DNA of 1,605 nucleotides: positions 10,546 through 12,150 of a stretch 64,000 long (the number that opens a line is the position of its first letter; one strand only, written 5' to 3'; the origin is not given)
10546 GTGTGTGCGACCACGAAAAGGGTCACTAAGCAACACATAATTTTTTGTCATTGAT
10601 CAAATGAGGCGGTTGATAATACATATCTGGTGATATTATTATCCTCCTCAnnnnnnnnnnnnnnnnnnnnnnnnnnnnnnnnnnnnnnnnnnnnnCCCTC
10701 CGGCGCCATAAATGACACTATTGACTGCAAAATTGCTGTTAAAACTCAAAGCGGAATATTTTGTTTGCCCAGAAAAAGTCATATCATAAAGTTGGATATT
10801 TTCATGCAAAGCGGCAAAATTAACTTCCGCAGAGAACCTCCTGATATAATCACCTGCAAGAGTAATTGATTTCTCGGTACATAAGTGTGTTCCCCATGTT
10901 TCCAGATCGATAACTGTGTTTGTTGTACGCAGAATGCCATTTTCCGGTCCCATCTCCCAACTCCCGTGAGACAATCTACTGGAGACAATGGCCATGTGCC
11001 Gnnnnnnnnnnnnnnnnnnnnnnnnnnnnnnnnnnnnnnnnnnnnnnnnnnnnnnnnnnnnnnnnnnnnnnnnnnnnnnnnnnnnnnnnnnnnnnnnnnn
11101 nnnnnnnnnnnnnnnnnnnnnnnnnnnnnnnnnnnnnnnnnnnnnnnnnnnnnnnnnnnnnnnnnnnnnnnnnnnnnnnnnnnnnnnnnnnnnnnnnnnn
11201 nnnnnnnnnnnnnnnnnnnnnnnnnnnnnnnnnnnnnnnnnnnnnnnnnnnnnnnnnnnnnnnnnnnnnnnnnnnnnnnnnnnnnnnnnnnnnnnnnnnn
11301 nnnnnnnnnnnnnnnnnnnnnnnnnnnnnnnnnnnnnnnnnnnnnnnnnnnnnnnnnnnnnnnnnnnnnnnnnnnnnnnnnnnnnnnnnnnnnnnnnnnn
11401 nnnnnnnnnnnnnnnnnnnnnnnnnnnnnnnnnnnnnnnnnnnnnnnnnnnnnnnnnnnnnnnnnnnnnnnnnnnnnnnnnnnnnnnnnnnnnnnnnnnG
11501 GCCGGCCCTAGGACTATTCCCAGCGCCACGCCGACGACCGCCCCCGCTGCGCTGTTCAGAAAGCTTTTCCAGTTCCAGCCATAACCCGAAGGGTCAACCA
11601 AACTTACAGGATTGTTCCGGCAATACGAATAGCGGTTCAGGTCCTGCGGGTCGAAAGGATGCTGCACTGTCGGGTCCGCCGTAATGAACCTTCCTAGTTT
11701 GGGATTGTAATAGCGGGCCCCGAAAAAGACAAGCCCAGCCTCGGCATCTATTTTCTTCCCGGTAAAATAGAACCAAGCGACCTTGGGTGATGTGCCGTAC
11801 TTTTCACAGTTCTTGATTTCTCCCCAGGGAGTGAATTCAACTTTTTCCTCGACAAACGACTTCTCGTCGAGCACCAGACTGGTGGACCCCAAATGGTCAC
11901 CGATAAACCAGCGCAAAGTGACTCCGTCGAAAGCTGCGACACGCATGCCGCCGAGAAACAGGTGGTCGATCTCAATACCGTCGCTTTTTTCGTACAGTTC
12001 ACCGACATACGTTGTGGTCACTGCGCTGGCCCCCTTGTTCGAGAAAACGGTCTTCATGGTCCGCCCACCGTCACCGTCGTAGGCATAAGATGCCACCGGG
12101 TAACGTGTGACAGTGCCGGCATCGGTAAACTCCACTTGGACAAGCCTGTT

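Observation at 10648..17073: Sec-exported SpvB–FG-GAP–RHS protein with the domain order of a fused Tc-toxin B/C subunit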

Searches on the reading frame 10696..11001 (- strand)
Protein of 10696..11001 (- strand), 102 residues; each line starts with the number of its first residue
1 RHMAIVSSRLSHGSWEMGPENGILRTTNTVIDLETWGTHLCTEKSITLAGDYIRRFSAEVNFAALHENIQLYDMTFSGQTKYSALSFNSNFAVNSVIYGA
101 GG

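Call 41: find_related_loci(query=A2, collection=genome_contigs, flank=8000)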
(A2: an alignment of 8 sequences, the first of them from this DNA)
Query A2 (102 aa) in genome_contigs; peptide patterns used: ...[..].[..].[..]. (x = any residue, [..] = any of these).
36 stretches matched a pattern; 18 encode a relative of the query (tblastn E <= 1e-3); 18 distinct loci.
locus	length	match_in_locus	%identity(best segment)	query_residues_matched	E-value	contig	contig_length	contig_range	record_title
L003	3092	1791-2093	58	1-102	2e-35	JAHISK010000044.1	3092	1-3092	MAG: Candidatus Omnitrophota bacterium isolate MM_PC_MetaG.mb.171 MM_PC_MetaG.mb.171_k141_584025, whole genome shotgun s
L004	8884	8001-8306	53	1-102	1e-33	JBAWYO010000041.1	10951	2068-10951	MAG: Candidatus Omnitrophota bacterium isolate ELA091 MAG091_41, whole genome shotgun sequence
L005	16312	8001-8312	54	1-102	5e-33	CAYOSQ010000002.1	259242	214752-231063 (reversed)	MAG TPA_asm: uncultured Planctomycetia bacterium isolate SRP077602_co2_125 genome assembly, contig: NODE_23_length_25924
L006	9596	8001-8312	51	1-102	2e-32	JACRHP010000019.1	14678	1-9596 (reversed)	MAG: Candidatus Omnitrophota bacterium isolate NC_groundwater_1780_Pr3_B-0.1um_53_71 SR-2_scaffold_141_690689, whole gen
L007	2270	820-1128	50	1-102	7e-31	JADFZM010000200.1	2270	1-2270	MAG: Candidatus Omnitrophota bacterium isolate nHLHbin2 nHLH_bin2_NODE_200_length_2270_cov_5.232506, whole genome shotgu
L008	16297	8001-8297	43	1-101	8e-23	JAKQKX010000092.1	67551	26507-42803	MAG: Candidatus Omnitrophota bacterium isolate USDV_maxbin.135_sub k141_964344, whole genome shotgun sequence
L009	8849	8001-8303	38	1-101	2e-19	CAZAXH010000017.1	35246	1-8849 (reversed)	MAG TPA_asm: uncultured Planctomycetales bacterium isolate binchicken_co117_398 genome assembly, contig: NODE_2353_lengt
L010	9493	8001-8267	45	11-102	6e-19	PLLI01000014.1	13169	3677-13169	MAG: Candidatus Omnitrophota bacterium isolate fen_1322 73.20120800_E3X.45_contig_13982, whole genome shotgun sequence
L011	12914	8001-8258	46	15-102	1e-18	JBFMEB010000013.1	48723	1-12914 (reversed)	MAG: Candidatus Omnitrophota bacterium isolate MAG234 MAG234_13, whole genome shotgun sequence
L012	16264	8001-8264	42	15-102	3e-16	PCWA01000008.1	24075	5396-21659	MAG: Candidatus Omnitrophica bacterium CG11_big_fil_rev_8_21_14_0_20_42_13 CG11_8_21_14_0.20_scaffold_1199_c, whole geno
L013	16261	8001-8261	43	16-102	6e-16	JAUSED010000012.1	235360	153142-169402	MAG: Candidatus Omnitrophota bacterium isolate E14_maxbin.165 E14_k141_657840, whole genome shotgun sequence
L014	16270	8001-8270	41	15-102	4e-14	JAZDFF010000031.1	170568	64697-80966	MAG: Candidatus Omnitrophota bacterium isolate MEGAHIT-group-0.194 k141_2758256, whole genome shotgun sequence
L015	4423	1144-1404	43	15-102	1e-13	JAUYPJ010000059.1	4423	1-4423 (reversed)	MAG: Candidatus Omnitrophota bacterium isolate C4_metabat.bin.25 C4_k141_481051, whole genome shotgun sequence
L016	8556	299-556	39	15-102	1e-12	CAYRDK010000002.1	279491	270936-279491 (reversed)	MAG TPA_asm: uncultured Planctomycetia bacterium isolate binchicken_co266_257 genome assembly, contig: NODE_59_length_27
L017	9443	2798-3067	38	15-102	1e-12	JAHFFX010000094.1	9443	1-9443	MAG: Candidatus Omnitrophota bacterium isolate nzgw301 NODE_15811_length_9444_cov_3.250563, whole genome shotgun sequenc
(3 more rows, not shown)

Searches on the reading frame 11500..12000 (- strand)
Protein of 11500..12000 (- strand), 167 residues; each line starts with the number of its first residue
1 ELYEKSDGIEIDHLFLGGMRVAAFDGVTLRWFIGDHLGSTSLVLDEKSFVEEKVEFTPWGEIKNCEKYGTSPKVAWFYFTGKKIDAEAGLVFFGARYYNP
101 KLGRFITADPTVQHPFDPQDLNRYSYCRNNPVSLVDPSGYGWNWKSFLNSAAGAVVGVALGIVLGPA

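Call 51: search_solved_structures(query=window:11500-12000:-, max_evalue=0.001, show_alignments=3)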
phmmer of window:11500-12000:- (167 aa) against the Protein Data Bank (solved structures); distinct sequences matched with E-value up to 0.001: 24.
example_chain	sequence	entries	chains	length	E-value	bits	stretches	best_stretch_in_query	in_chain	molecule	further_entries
8fjp_A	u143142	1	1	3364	4.7e-14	55.7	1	33-162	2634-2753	salivary gland surface protein 1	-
9on3_A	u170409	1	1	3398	2.9e-12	49.9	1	30-159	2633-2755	SGS4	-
6sup_A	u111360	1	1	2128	3.8e-12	49.5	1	24-140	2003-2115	TcdB2,TccC3,Cell division control protein 42 homolog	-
6suq_A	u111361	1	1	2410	6.2e-12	48.8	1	24-140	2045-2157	TcdB2,TccC3,Genome polyprotein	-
6suf_F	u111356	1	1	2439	7.1e-12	48.6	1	24-139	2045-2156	TcdB2,TccC3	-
6h6e_F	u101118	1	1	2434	7.2e-12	48.6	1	24-139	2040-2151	TcdB2,TccC3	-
6h6g_A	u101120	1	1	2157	8.5e-12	48.3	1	24-139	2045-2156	TcdB2,TccC3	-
4o9x_A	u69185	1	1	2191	8.6e-12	48.3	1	24-139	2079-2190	TcdB2, TccC3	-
6l7i_G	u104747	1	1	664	8.2e-11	45.1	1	28-139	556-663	TccC2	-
6sue_F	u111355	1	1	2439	8.7e-11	45.1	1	24-139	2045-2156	TcdB2,TccC3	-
6h6f_F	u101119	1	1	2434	8.8e-11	45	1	24-139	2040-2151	TcdB2,TccC3,TccC3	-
9c4k_Q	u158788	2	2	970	3.7e-09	39.8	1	29-144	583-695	Toxin subunit YenC2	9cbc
4igl_B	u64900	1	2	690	9.4e-09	38.4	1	29-139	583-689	YenC2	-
9pt5_A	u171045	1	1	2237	2.8e-07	33.6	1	24-140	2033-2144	Teneurin-like protein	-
5kis_B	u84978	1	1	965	3.8e-07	33.2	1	29-139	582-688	RHS2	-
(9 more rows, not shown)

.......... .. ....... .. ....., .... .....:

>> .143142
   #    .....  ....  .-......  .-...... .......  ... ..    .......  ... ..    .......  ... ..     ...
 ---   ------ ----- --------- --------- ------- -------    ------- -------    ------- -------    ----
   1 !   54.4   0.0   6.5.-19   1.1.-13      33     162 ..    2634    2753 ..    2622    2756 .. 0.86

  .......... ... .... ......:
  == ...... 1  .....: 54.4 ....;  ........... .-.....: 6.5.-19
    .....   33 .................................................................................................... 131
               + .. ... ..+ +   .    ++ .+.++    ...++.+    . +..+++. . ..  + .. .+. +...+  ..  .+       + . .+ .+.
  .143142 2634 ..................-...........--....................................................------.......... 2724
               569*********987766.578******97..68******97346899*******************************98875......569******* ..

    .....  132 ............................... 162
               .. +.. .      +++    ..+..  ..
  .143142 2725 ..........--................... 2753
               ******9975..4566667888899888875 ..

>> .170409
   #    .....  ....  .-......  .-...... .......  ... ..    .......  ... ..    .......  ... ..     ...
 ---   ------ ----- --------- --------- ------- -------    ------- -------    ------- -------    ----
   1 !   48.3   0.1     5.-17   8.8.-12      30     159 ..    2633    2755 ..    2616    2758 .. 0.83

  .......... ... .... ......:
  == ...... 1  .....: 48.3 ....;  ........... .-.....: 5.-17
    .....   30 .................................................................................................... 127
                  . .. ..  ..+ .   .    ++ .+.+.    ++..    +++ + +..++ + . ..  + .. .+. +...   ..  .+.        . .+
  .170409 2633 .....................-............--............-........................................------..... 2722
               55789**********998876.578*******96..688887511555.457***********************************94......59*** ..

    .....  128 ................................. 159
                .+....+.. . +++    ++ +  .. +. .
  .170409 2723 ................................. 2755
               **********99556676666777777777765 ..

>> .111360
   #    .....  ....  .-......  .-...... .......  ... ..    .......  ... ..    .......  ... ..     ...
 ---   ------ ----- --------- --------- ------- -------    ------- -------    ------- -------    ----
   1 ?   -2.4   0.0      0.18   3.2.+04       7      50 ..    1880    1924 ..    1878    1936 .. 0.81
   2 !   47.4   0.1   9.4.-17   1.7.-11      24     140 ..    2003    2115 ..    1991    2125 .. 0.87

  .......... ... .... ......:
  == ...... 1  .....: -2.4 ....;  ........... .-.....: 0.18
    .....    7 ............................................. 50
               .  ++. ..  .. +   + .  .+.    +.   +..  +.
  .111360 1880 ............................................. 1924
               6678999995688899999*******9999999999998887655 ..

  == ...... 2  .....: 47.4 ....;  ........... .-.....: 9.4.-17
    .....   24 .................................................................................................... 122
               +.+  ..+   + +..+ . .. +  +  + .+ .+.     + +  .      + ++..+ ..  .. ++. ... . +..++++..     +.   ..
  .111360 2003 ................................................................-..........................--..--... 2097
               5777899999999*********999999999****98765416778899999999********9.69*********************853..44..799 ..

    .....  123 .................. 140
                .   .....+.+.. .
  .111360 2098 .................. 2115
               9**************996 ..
